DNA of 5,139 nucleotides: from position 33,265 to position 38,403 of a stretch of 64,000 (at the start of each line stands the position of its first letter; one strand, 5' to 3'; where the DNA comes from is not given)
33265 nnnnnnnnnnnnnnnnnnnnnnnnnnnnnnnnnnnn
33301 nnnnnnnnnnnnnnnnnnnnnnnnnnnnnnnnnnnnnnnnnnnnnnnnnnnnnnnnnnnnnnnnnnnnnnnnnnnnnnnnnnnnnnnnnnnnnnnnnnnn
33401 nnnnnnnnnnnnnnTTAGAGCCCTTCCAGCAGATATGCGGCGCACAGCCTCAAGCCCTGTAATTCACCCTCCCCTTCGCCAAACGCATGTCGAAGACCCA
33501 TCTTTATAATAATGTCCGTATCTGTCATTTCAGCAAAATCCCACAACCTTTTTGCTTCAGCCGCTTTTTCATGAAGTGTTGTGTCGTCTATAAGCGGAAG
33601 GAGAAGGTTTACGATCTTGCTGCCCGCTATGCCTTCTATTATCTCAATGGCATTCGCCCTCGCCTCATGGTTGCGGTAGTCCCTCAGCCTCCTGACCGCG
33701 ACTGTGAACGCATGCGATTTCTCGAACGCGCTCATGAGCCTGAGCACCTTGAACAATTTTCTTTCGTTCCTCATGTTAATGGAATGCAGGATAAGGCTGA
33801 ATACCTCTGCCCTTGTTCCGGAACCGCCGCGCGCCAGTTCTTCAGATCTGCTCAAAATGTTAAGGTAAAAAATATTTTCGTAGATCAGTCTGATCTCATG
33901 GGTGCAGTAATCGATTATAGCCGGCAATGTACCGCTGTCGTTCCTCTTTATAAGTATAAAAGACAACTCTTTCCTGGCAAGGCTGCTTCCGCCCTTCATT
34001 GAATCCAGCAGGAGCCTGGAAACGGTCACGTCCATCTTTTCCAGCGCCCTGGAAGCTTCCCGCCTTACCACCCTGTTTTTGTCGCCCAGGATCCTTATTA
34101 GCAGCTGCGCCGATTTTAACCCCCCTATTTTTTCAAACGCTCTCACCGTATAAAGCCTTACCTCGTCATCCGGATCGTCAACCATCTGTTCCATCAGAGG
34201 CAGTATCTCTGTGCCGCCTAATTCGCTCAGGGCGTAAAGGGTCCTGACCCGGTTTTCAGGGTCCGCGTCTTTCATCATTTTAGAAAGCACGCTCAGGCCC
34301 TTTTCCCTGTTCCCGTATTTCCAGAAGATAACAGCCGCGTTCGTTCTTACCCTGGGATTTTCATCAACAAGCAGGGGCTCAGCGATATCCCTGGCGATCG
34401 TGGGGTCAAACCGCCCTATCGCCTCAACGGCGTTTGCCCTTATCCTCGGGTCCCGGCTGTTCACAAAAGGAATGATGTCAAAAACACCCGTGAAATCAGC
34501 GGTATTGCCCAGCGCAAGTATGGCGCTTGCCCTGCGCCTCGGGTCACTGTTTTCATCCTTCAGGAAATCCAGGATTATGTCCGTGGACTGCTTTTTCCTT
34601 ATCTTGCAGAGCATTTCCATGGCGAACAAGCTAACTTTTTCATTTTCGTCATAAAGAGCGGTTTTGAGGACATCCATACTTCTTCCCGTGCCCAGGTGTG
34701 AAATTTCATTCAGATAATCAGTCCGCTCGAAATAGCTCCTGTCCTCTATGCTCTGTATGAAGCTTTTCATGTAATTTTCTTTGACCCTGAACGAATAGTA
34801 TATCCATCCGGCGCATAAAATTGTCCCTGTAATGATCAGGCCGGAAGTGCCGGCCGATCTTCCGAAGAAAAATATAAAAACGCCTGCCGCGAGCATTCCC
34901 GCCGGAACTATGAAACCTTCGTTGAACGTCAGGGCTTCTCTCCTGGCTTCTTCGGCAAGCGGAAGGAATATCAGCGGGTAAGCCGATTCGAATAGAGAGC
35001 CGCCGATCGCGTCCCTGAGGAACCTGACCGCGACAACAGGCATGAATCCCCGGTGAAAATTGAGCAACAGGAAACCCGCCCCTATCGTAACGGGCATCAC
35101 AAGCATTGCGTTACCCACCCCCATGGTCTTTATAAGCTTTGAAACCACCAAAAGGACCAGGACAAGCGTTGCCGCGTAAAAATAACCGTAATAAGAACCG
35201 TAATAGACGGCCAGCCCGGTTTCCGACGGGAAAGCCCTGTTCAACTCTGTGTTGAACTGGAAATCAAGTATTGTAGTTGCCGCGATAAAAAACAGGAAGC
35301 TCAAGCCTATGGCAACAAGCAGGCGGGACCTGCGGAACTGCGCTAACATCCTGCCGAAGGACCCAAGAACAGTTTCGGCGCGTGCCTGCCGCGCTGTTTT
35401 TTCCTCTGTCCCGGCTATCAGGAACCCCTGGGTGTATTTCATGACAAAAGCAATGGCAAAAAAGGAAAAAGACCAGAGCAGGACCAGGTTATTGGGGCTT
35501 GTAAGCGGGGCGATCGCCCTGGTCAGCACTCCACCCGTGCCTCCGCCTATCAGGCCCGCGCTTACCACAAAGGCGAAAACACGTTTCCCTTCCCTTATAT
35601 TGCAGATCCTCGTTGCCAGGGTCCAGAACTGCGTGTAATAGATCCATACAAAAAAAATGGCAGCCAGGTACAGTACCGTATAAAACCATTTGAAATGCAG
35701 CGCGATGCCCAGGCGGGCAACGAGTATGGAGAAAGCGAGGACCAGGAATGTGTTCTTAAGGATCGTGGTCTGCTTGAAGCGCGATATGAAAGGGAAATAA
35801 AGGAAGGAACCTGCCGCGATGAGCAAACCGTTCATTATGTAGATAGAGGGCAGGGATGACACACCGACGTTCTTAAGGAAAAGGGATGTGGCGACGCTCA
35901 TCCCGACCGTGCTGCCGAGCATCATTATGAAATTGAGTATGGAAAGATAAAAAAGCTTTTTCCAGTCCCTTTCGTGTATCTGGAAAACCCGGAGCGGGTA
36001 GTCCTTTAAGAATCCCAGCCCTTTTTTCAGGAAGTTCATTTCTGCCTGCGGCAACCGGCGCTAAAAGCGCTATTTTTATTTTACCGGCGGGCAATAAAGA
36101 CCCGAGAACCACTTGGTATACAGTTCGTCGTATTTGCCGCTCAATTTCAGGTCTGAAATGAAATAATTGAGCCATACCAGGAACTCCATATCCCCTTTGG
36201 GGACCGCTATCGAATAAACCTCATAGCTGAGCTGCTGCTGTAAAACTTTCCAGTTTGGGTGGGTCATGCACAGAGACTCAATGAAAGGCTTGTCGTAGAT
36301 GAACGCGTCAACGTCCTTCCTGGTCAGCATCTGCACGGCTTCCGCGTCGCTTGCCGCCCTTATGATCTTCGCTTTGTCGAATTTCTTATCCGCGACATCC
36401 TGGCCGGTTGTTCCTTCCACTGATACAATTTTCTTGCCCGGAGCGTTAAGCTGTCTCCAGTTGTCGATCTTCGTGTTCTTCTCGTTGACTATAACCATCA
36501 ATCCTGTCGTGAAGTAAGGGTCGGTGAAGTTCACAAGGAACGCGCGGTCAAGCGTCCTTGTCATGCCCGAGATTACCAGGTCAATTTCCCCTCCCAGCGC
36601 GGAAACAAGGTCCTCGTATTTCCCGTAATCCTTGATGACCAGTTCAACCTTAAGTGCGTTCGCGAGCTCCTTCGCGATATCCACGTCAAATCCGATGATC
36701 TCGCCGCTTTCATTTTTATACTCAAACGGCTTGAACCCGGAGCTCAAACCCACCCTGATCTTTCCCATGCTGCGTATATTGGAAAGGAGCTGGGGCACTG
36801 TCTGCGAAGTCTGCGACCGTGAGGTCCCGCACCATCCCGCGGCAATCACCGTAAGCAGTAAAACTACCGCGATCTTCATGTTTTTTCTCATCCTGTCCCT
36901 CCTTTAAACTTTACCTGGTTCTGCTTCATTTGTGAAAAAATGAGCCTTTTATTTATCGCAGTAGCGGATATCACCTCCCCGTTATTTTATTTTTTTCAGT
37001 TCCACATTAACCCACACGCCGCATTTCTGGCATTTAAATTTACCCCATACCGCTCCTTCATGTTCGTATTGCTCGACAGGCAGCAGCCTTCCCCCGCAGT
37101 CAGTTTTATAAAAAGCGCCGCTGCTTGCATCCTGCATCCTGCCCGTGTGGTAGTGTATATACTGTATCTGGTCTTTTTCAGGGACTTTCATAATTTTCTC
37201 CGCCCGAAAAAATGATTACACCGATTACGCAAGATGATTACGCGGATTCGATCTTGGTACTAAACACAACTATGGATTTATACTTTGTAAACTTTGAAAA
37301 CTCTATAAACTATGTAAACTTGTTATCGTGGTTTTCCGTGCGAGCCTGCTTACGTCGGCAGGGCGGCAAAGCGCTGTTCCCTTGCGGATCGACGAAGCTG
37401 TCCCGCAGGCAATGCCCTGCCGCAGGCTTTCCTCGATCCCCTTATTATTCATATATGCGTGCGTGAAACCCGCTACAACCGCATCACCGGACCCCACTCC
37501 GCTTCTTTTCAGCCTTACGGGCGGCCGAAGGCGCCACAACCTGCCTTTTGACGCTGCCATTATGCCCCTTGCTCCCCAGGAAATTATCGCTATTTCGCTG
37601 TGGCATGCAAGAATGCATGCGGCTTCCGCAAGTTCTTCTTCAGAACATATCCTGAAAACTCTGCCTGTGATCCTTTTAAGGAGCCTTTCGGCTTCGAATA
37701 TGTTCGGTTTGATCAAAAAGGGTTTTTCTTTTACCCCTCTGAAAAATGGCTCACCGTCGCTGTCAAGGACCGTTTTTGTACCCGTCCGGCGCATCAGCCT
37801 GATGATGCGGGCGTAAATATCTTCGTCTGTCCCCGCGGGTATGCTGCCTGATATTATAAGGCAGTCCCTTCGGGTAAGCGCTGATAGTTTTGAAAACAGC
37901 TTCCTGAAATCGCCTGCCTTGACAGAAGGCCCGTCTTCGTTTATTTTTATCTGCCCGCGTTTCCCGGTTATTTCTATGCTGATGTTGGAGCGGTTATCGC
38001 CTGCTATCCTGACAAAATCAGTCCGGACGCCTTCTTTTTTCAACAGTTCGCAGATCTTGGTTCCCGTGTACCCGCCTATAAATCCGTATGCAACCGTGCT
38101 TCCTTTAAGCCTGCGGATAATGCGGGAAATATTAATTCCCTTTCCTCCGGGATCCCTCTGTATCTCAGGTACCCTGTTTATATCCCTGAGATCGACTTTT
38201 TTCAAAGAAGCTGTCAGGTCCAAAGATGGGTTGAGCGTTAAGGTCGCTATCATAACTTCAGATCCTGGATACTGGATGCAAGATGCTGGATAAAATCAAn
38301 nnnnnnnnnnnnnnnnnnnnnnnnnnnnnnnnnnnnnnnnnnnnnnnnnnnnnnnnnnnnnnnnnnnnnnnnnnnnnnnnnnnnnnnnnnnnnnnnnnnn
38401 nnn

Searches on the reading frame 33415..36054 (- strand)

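Call 46: search_protein_families(library=pfam, proteins=[window:33415-36054:-], max_evalue=0.000001)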
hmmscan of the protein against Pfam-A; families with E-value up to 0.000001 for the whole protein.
window:33415-36054:- (879 aa): 3 families
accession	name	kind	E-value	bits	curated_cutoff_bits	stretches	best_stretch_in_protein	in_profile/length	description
PF13646.12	HEAT_2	-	1e-29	103.1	27.7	2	589-672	3-88/88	HEAT repeats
PF02985.28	HEAT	-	2.1e-14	52.7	23.5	0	617-643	1-27/31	HEAT repeat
PF13513.12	HEAT_EZ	-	7.8e-11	42.7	27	0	616-643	28-55/55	HEAT-like repeat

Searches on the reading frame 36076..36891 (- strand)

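Call 46: search_protein_families(library=pfam, proteins=[window:36076-36891:-], max_evalue=0.000001)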
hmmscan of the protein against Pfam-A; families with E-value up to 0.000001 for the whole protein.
window:36076-36891:- (271 aa): 1 family
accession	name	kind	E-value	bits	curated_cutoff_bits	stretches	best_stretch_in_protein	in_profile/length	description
PF00497.25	SBP_bac_3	-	4.1e-33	114.4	26.4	1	45-263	1-131/132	Bacterial extracellular solute-binding proteins, family 3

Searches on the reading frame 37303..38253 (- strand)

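Call 46: search_protein_families(library=pfam, proteins=[window:37303-38253:-], max_evalue=0.000001)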
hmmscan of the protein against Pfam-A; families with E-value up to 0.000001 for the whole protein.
window:37303-38253:- (316 aa): 1 family
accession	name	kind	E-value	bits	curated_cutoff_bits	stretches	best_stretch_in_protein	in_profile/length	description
PF00294.29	PfkB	-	4.5e-42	144.9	25.8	1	8-298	4-300/302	pfkB family carbohydrate kinase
